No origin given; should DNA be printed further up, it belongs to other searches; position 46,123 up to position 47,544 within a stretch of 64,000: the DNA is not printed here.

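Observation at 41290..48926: Lower-GC acquired region bounded by an integrase remnant: excisionase, sodC, truncated SRAP, and an ATP-grasp/isoaspartyl-peptidase pair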

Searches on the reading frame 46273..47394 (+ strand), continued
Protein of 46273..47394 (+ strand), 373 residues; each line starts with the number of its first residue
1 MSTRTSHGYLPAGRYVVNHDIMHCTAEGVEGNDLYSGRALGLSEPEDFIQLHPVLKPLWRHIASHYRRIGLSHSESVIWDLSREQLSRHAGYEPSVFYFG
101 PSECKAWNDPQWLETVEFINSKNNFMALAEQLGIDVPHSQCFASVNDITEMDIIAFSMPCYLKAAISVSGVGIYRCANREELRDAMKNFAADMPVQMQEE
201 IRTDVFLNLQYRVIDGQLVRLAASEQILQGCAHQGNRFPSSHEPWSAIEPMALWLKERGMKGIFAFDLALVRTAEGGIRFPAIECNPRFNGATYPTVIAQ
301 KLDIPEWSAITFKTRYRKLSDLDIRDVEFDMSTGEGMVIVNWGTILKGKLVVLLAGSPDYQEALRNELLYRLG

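Call 22: search_solved_structures(query=P0151, max_evalue=0.01)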
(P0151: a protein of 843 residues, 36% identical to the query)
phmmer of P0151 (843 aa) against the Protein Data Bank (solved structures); distinct sequences matched with E-value up to 0.01: 7.
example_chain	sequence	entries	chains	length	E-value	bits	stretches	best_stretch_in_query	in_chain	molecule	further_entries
4cvk_A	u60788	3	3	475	2.5e-07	32.3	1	424-833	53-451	UDP-N-acetylmuramoyl-tripeptide--D-alanyl-D-alanine ligase | UDP-N-ACETYLMURAMOYL-TRIPEPTIDE--D-ALANYL-D- ALANINE LIGASE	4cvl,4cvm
4ziy_A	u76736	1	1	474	1.5e-05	26.5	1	369-619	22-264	UDP-N-acetylmuramoyl-tripeptide--D-alanyl-D-alanine ligase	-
4qdi_A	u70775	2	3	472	1.6e-05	26.4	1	369-618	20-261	UDP-N-acetylmuramoyl-tripeptide--D-alanyl-D-alanine ligase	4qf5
2am1_A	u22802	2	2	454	9.7e-05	23.8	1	421-743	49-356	UDP-N-acetylmuramoylalanine-D-glutamyl-lysine-D-alanyl-D-alanine ligase, MurF protein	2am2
3zm5_A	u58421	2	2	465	0.0001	23.7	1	421-743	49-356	UDP-N-ACETYLMURAMOYL-TRIPEPTIDE--D-ALANYL-D-ALANINE LIGASE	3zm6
1gg4_A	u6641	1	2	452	0.00012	23.4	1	432-836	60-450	UDP-N-ACETYLMURAMOYLALANYL-D-GLUTAMYL-2,6-DIAMINOPIMELATE-D-ALANYL-D-ALANYL LIGASE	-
3zl8_A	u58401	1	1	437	0.0008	20.7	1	429-595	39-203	UDP-N-ACETYLMURAMOYL-TRIPEPTIDE--D-ALANYL-D-ALANINE LIGASE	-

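Call 23: search_protein_families(library=ncbifam, proteins=[P0151, P0170, P0257], max_evalue=0.001)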
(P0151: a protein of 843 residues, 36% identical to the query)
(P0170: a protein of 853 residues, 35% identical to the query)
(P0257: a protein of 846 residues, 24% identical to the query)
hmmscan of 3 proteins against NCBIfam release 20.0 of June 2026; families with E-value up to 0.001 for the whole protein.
P0151 (843 aa): 15 families
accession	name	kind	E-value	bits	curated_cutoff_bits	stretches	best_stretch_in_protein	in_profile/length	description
NF010693.0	PRK14093.1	equivalog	5.4e-38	130.9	544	1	394-835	30-467/479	UDP-N-acetylmuramoylalanyl-D-glutamyl-2,6-diaminopimelate--D-alanyl-D-alanine ligase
TIGR01143.1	murF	subfamily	8.3e-29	100.8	288.6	1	424-832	24-418/418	UDP-N-acetylmuramoyl-tripeptide--D-alanyl-D-alanine ligase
NF008897.0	PRK11930.1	equivalog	6.6e-22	77.4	804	1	423-832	53-453/822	bifunctional UDP-N-acetylmuramoyl-tripeptide:D-alanyl-D-alanine ligase/alanine racemase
NF008896.0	PRK11929.1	equivalog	1.1e-18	66.5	1023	1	421-833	551-957/965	bifunctional UDP-N-acetylmuramoyl-L-alanyl-D-glutamate--2,6-diaminopimelate ligase MurE/UDP-N-acetylmuramoyl-tripeptide--D-alanyl-D-alanine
NF008041.0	PRK10773.1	equivalog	3.6e-07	29.3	551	1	370-832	5-447/453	UDP-N-acetylmuramoyl-tripeptide--D-alanyl-D-alanine ligase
TIGR04443.1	F420_CofF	equivalog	4.2e-06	26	300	1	107-202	91-191/283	coenzyme gamma-F420-2:alpha-L-glutamate ligase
NF001124.0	PRK00139.1-2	equivalog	6.2e-06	25.2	476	0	555-678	204-327/500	UDP-N-acetylmuramoyl-L-alanyl-D-glutamate--2,6-diaminopimelate ligase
NF000091.3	D_ala_D_ser_VanG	exception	3.1e-05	23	495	1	109-172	136-203/344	D-alanine--D-serine ligase VanG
NF001126.0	PRK00139.1-4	equivalog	4.1e-05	22.3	373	0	551-675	195-315/486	UDP-N-acetylmuramoyl-L-alanyl-D-glutamate--2,6-diaminopimelate ligase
NF009402.0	PRK12767.1-1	equivalog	0.00018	20.5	218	1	101-215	108-224/329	carbamoyl phosphate synthase-like protein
TIGR01087.1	murD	equivalog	0.00032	19.9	211.95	1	462-672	92-287/441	UDP-N-acetylmuramoyl-L-alanine--D-glutamate ligase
NF009406.0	PRK12767.1-5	equivalog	0.00039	19.6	271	1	108-175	113-181/327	carbamoyl phosphate synthase-like protein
NF000206.1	D_ala_D_lac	equivalog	0.00051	19.2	550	1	114-174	138-197/342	D-alanine--(R)-lactate ligase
TIGR01085.1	murE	subfamily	0.00051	19.1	257.3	0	549-615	177-243/472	UDP-N-acetylmuramyl-tripeptide synthetase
TIGR01082.1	murC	equivalog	0.00052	19.2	335.1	0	545-679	163-294/449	UDP-N-acetylmuramate--L-alanine ligase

P0170 (853 aa): 8 families
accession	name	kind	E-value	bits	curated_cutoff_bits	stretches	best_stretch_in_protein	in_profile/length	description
NF010693.0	PRK14093.1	equivalog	8.3e-47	159.9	544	1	374-839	4-464/479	UDP-N-acetylmuramoylalanyl-D-glutamyl-2,6-diaminopimelate--D-alanyl-D-alanine ligase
TIGR01143.1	murF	subfamily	2.5e-27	95.9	288.6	1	433-752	26-335/418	UDP-N-acetylmuramoyl-tripeptide--D-alanyl-D-alanine ligase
NF008896.0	PRK11929.1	equivalog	8.6e-24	83.4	1023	1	374-832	501-949/965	bifunctional UDP-N-acetylmuramoyl-L-alanyl-D-glutamate--2,6-diaminopimelate ligase MurE/UDP-N-acetylmuramoyl-tripeptide--D-alanyl-D-alanine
NF001124.0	PRK00139.1-2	equivalog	2.9e-12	46.1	476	2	544-665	184-307/500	UDP-N-acetylmuramoyl-L-alanyl-D-glutamate--2,6-diaminopimelate ligase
NF008897.0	PRK11930.1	equivalog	2.8e-09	35.6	804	1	433-588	56-214/822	bifunctional UDP-N-acetylmuramoyl-tripeptide:D-alanyl-D-alanine ligase/alanine racemase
NF008041.0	PRK10773.1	equivalog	9.1e-07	27.9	551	1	395-615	19-234/453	UDP-N-acetylmuramoyl-tripeptide--D-alanyl-D-alanine ligase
TIGR01085.1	murE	subfamily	4.5e-06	25.8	257.3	0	399-614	3-235/472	UDP-N-acetylmuramyl-tripeptide synthetase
NF001126.0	PRK00139.1-4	equivalog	2.7e-05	22.9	373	1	502-612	142-249/486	UDP-N-acetylmuramoyl-L-alanyl-D-glutamate--2,6-diaminopimelate ligase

P0257 (846 aa): 12 families
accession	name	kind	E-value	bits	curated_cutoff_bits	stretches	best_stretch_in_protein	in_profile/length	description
TIGR01143.1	murF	subfamily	1e-36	126.8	288.6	1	404-834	6-417/418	UDP-N-acetylmuramoyl-tripeptide--D-alanyl-D-alanine ligase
NF008896.0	PRK11929.1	equivalog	1.7e-31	108.9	1023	1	367-836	500-957/965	bifunctional UDP-N-acetylmuramoyl-L-alanyl-D-glutamate--2,6-diaminopimelate ligase MurE/UDP-N-acetylmuramoyl-tripeptide--D-alanyl-D-alanine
NF010693.0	PRK14093.1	equivalog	2.9e-31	108.6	544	1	396-822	30-451/479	UDP-N-acetylmuramoylalanyl-D-glutamyl-2,6-diaminopimelate--D-alanyl-D-alanine ligase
NF008897.0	PRK11930.1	equivalog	9e-15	53.7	804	1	421-839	49-457/822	bifunctional UDP-N-acetylmuramoyl-tripeptide:D-alanyl-D-alanine ligase/alanine racemase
NF008041.0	PRK10773.1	equivalog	3.9e-14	52.2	551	1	394-814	24-424/453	UDP-N-acetylmuramoyl-tripeptide--D-alanyl-D-alanine ligase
NF001124.0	PRK00139.1-2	equivalog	1.3e-12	47.2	476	1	395-677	29-321/500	UDP-N-acetylmuramoyl-L-alanyl-D-glutamate--2,6-diaminopimelate ligase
TIGR01082.1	murC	equivalog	6.5e-08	32.1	335.1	1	550-653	166-266/449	UDP-N-acetylmuramate--L-alanine ligase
TIGR01087.1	murD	equivalog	6.7e-08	32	211.95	1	466-628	94-244/441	UDP-N-acetylmuramoyl-L-alanine--D-glutamate ligase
NF001126.0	PRK00139.1-4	equivalog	1.4e-07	30.5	373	1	395-679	24-317/486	UDP-N-acetylmuramoyl-L-alanyl-D-glutamate--2,6-diaminopimelate ligase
TIGR01085.1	murE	subfamily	1e-06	27.9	257.3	1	426-680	32-308/472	UDP-N-acetylmuramyl-tripeptide synthetase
NF005315.0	PRK06849.1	equivalog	2.5e-05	23.5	406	1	101-264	109-267/389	hypothetical protein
NF053645.1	pMurC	equivalog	0.00048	18.9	560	1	479-624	105-249/492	pseudomurein biosynthesis peptide ligase pMurC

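Call 24: predict_structure(alignment_id=A1)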
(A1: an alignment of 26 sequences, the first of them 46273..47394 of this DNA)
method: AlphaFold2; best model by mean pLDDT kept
length: 373 residues; sequences in the alignment: 26
mean_pLDDT: 76.9   pTM: 0.74
mean pLDDT of the five models: 76.9, 69.3, 66.1, 65.5, 59.0
residues with pLDDT >= 90: 68; 70-90: 213; 50-70: 49; < 50: 43
segments of 3 or more residues with pLDDT < 50: 1-12, 20-34, 167-170, 230-234, 344-346
pLDDT, mean of each block of 10 residues (from residue 1): 33 57 38 51 77 77 87 82 67 53 73 82 85 90 91 92 65 86 93 87 84 82 75 63 87 88 81 87 68 79 88 76 88 91 60 91 93 81
secondary structure, 60 per line:
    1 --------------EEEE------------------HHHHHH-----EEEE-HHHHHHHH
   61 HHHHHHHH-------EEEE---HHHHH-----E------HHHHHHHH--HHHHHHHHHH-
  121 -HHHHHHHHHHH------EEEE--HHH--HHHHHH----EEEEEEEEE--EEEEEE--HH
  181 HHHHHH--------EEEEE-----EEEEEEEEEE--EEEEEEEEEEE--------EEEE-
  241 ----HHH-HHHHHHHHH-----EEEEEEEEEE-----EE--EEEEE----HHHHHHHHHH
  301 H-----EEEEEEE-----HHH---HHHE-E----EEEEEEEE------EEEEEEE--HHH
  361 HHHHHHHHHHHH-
elements in order: E15-18 H37-42 E48-51 H53-68 E76-79 H83-87 H100-107 H110-119 H122-132 E139-142 H150-155 E160-168 E171-176 H179-186 E195-199 E205-214 E217-227 E236-239 H249-257 E263-272 E282-286 H291-301 E307-313 E335-342 E349-355 H358-372

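Call 27: fold_search(model_id=the predicted structure, library=pdb)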
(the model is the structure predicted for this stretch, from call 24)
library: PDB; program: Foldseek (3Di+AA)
matches with E <= 10: 1214; with E <= 0.001: 521
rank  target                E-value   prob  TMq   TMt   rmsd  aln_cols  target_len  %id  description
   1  8ynd_B                8.8e-16  1.00  0.67  0.61   5.5       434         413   16  ATP-grasp peptide ligase from Streptomyces (released 2025-02-19)
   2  8ynd_G                1.3e-15  1.00  0.67  0.61   5.6       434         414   16  ATP-grasp peptide ligase from Streptomyces (released 2025-02-19)
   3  8ynd_A                3.9e-15  1.00  0.68  0.62   5.1       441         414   15  ATP-grasp peptide ligase from Streptomyces (released 2025-02-19)
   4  8ynd_D                4.6e-15  1.00  0.67  0.61   5.7       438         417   16  ATP-grasp peptide ligase from Streptomyces (released 2025-02-19)
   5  8ynd_F                6.2e-15  1.00  0.66  0.60   5.5       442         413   16  ATP-grasp peptide ligase from Streptomyces (released 2025-02-19)
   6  8ynd_H                1.6e-14  1.00  0.67  0.62   5.5       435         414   16  ATP-grasp peptide ligase from Streptomyces (released 2025-02-19)
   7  8ynd_E                1.6e-14  1.00  0.64  0.59   5.6       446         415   15  ATP-grasp peptide ligase from Streptomyces (released 2025-02-19)
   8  8ynd_C                2.2e-14  1.00  0.63  0.59   6.4       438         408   16  ATP-grasp peptide ligase from Streptomyces (released 2025-02-19)
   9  8ynq_B                1.1e-13  1.00  0.65  0.60   5.4       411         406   17  ATP-grasp peptide ligase from Streptomyces (released 2025-02-19)
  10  8ynq_A                2.6e-13  1.00  0.66  0.60   5.4       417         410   17  ATP-grasp peptide ligase from Streptomyces (released 2025-02-19)
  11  7r8p                  4.0e-13  1.00  0.65  0.66   5.6       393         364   13  Open form of SAOUHSC_02373 in complex with ADP, Mg2+ and Na+ (released 2022-09-14)
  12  7r8q_B                6.8e-13  1.00  0.59  0.57   6.6       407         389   13  Closed form of SAOUHSC_02373 in complex with ADP, citrate, Mg2+ and Na+ (released 2022-09-14)
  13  8ynq_C                9.1e-13  1.00  0.65  0.60   5.3       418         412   17  ATP-grasp peptide ligase from Streptomyces (released 2025-02-19)
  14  8ynq_D                9.1e-13  1.00  0.63  0.59   5.8       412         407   17  ATP-grasp peptide ligase from Streptomyces (released 2025-02-19)
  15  7r8q_A                4.3e-12  1.00  0.60  0.59   6.4       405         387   13  Closed form of SAOUHSC_02373 in complex with ADP, citrate, Mg2+ and Na+ (released 2022-09-14)
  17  8yi6_A                1.8e-11  1.00  0.62  0.52   7.2       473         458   14  BesA wild-type from Streptomyces cattleyicolor (released 2025-03-05)
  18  3wvq_A                2.3e-11  1.00  0.67  0.60   5.6       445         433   16  Structure of ATP grasp protein (released 2014-11-19)
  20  3wvq_B                3.2e-11  1.00  0.66  0.60   5.7       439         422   15  Structure of ATP grasp protein (released 2014-11-19)
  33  3wvq_C                1.3e-10  1.00  0.64  0.57   6.2       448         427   14  Structure of ATP grasp protein (released 2014-11-19)
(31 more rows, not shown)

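Call 40: search_protein_families(library=pfam, proteins=[L008:9222-10019:+, L028:2724-6029:-, L035:4607-6196:+, L019:86-514:+], max_evalue=0.001)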
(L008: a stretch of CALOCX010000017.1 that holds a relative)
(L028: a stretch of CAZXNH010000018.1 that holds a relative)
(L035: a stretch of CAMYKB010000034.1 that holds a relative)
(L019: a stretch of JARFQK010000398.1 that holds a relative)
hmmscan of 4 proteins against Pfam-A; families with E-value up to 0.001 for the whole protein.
L008:9222-10019:+ (265 aa): 2 families
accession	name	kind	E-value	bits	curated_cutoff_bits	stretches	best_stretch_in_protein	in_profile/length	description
PF01841.26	Transglut_core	-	3.7e-21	75.9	23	1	116-217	2-108/108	Transglutaminase-like superfamily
PF08379.15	Bact_transglu_N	-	1.4e-05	26.1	27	1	17-75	18-79/80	Bacterial transglutaminase-like N-terminal region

L028:2724-6029:- (1101 aa): 3 families
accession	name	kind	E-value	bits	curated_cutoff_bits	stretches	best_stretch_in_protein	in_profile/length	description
PF09899.14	DUF2126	-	0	1355.4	27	1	278-1097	1-826/826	Putative amidoligase enzyme (DUF2126)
PF08379.15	Bact_transglu_N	-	3.5e-25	88.9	27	1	7-83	3-80/80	Bacterial transglutaminase-like N-terminal region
PF01841.26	Transglut_core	-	1.2e-18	67.8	23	1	149-248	20-108/108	Transglutaminase-like superfamily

L035:4607-6196:+ (529 aa): 20 families
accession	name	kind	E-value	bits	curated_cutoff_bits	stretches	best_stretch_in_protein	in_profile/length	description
PF00005.33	ABC_tran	-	1.3e-42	146.1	25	2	329-459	3-137/137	ABC transporter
PF12848.13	ABC_tran_Xtn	-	2.3e-24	85.7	25.9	1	216-300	2-84/85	ABC transporter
PF13304.12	AAA_21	-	1.3e-14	55.4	27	0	23-69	3-61/304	AAA domain, putative AbiEii toxin, Type IV TA system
PF02463.25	SMC_N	-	1.6e-08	34.7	40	0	154-210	147-205/220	RecF/RecN/SMC N terminal domain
PF13476.12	AAA_23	-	1.3e-06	29.6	27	0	342-357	24-39/201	AAA domain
PF13401.12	AAA_22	-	2e-06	28.6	27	0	340-381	8-33/130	AAA domain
PF00910.28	RNA_helicase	-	3.8e-06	27.8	21.5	0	342-370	3-31/105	RNA helicase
PF13555.12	AAA_29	-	2.5e-05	24.3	27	0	336-365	22-50/61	P-loop containing region of AAA domain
PF13479.12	AAA_24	-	4.6e-05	23.8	27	0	337-357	2-22/195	AAA domain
PF03193.22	RsgA_GTPase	-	4.8e-05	23.7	30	0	338-369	107-138/174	RsgA GTPase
PF05729.18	NACHT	-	5e-05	23.6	26.7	0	340-364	3-27/167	NACHT domain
PF13175.12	AAA_15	-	5.7e-05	23.3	32.1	0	24-40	28-44/374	AAA ATPase domain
PF19263.5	DUF5906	-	8.9e-05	23.6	27.6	0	24-54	1-32/114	Family of unknown function (DUF5906)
PF03308.22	MeaB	-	0.0001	21.9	23.1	0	4-46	18-60/273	Methylmalonyl Co-A mutase-associated GTPase MeaB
PF01926.29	MMR_HSR1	-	0.00018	22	21.9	0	340-363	2-25/113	50S ribosome-binding GTPase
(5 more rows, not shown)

L019:86-514:+ (142 aa): 0 families

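Call 48: find_encoding_contigs(protein=P0121, flank=6000, max_places=3)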
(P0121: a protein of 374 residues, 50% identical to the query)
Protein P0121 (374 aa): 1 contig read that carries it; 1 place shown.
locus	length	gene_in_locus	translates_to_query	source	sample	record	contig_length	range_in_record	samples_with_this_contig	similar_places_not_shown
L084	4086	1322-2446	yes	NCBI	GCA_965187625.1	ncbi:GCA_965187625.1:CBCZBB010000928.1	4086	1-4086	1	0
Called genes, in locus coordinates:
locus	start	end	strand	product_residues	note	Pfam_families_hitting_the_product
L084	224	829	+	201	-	PF02572:CobA_CobO_BtuR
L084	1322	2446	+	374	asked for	-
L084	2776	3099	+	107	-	-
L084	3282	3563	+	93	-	-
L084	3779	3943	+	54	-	-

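Call 49: find_encoding_contigs(protein=P0151, flank=8000, max_places=4)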
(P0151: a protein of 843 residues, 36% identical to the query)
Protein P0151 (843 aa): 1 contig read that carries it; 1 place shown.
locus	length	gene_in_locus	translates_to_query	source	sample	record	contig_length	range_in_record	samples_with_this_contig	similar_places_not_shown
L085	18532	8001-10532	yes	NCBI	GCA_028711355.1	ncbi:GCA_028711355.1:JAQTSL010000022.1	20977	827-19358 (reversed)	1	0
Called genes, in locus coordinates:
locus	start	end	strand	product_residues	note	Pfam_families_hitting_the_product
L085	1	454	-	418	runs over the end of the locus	PF02463:SMC_N (faint), PF13175:AAA_15 (faint), PF13304:AAA_21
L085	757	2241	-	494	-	PF20695:UbiD_N, PF01977:UbiD, PF20696:UbiD_C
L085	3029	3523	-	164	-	PF02036:SCP2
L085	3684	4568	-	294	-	PF01136:Peptidase_U32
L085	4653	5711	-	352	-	PF01136:Peptidase_U32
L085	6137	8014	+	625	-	-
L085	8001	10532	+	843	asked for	PF08245:Mur_ligase_M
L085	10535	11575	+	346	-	-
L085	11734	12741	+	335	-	PF01547:SBP_bac_1 (weak), PF13531:SBP_bac_11, PF13416:SBP_bac_8, PF13343:SBP_bac_6, PF01547:SBP_bac_1 (weak)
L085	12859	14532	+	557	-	PF00528:BPD_transp_1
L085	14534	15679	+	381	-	PF00005:ABC_tran, PF13304:AAA_21 (weak), PF08402:TOBE_2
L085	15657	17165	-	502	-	PF00171:Aldedh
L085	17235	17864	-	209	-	PF04299:FMN_bind_2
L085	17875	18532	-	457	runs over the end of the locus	PF00202:Aminotran_3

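Call 50: find_encoding_contigs(protein=P0122, flank=6000, max_places=3)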
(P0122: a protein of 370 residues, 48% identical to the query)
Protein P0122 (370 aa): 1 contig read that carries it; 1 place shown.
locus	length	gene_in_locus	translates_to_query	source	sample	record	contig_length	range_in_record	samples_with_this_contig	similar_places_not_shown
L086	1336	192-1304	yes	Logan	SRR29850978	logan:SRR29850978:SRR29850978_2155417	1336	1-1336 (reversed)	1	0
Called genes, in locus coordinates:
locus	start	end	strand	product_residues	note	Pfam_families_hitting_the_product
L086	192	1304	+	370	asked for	-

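Call 51: find_encoding_contigs(protein=P0130, flank=6000, max_places=3)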
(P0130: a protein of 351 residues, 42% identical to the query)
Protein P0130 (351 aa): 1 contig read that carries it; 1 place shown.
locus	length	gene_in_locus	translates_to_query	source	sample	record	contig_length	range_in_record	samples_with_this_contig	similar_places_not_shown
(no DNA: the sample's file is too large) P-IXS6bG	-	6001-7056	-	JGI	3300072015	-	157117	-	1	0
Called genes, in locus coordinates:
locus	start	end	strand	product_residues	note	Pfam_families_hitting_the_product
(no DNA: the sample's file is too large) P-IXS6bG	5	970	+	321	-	-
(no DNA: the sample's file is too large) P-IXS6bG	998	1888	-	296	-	PF00135:COesterase, PF20434:BD-FAE, PF07859:Abhydrolase_3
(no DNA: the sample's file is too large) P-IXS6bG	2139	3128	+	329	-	PF00248:Aldo_ket_red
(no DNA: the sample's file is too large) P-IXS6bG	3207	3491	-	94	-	-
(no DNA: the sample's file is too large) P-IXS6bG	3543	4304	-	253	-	PF08980:DUF1883, PF01582:TIR, PF13676:TIR_2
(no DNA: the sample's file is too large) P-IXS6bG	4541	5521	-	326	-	PF11185:DUF2971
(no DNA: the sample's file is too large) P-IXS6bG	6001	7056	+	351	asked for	-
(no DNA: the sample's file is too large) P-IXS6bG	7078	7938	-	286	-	PF00892:EamA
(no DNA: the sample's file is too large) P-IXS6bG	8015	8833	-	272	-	PF13247:Fer4_11, PF13187:Fer4_9 (weak), PF25160:LdpA_Fe-S-bd, PF12797:Fer4_2 (weak), PF00037:Fer4, PF12837:Fer4_6 (weak), PF12838:Fer4_7 (weak), PF13620:CarboxypepD_reg, +6 more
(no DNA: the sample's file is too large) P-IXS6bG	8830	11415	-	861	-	PF00384:Molybdopterin, PF01568:Molydop_binding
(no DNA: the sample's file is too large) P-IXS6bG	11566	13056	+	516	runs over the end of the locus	PF00501:AMP-binding, PF13193:AMP-binding_C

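Call 67: find_encoding_contigs(protein=P0133, flank=6000, max_places=3)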
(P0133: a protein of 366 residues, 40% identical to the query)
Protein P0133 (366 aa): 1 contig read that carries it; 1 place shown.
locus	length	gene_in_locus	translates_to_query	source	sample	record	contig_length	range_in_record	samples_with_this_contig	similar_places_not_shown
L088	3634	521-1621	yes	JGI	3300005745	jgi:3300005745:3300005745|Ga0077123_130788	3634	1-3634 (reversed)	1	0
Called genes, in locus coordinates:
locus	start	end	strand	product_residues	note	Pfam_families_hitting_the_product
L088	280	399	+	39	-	-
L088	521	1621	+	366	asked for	-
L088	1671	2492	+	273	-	-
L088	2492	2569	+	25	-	-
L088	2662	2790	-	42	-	-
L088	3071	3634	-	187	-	?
